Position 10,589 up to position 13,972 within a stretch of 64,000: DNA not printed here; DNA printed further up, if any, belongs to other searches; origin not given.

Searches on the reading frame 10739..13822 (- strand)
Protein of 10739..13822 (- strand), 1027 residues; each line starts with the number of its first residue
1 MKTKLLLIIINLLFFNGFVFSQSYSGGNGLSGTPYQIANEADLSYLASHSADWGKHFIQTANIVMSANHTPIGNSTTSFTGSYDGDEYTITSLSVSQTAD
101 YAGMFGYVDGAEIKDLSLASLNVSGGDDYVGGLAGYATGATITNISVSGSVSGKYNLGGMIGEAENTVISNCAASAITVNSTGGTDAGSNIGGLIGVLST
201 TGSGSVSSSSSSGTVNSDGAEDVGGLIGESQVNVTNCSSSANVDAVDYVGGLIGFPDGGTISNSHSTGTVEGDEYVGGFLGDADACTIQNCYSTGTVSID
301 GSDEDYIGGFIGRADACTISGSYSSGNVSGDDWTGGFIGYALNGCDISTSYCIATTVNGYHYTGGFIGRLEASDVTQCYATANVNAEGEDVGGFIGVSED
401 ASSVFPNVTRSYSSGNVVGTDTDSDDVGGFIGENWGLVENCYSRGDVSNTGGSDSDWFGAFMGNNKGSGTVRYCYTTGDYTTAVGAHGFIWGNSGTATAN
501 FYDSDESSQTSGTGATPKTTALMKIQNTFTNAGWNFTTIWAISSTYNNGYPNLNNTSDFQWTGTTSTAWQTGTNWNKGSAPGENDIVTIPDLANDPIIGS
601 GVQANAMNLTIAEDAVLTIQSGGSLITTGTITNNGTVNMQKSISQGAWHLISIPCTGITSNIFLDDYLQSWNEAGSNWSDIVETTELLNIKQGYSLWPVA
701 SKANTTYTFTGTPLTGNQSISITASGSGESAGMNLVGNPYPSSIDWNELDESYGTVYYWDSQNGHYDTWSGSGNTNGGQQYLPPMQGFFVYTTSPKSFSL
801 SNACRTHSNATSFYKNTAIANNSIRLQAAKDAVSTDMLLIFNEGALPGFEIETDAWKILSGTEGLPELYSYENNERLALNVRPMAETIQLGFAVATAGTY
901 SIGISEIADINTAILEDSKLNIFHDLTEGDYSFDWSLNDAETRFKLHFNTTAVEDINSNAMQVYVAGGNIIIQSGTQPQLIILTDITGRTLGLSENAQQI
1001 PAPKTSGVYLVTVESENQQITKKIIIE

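Call 12: search_protein_families(library=ncbifam, proteins=[window:10739-13822:-], max_evalue=1)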
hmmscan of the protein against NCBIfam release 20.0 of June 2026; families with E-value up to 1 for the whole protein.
window:10739-13822:- (1027 aa): 5 families
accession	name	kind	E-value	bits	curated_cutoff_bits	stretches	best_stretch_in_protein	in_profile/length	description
NF046017.1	ZmpA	exception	3.4e-09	34.5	3000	1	103-248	933-1081/2052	zinc metalloprotease A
TIGR04183.1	Por_Secre_tail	domain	2.4e-06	27.4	23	1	972-1027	15-72/72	T9SS type A sorting domain-containing protein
NF046021.1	ZmpC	exception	0.00015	19.1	3000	1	73-254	1051-1239/2181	zinc metalloprotease C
NF046019.1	ZmpB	exception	0.014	12.5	3000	1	56-196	835-972/1969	zinc metalloprotease B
NF033708.1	T9SS_Cterm_ChiA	domain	0.056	13.3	40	1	985-1025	8-53/55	T9SS sorting signal type C domain-containing protein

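Call 13: search_protein_families(library=pfam, proteins=[window:10739-13822:-], max_evalue=0.01)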
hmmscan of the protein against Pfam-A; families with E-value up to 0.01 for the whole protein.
window:10739-13822:- (1027 aa): 4 families
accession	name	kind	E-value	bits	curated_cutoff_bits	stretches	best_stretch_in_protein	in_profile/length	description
PF07581.17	Glug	-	1.9e-38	128.6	20.5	6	359-385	1-28/28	The GLUG motif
PF05342.19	Peptidase_M26_N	-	3.4e-05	23.7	27.7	1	78-149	186-250/250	M26 IgA1-specific Metallo-endopeptidase N-terminal region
PF19910.5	DUF6383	-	0.00045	20.8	23.7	1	951-1017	2-68/74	Domain of unknown function (DUF6383)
PF18962.6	Por_Secre_tail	-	0.00061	20.5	27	1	979-1026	22-75/75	Secretion system C-terminal sorting domain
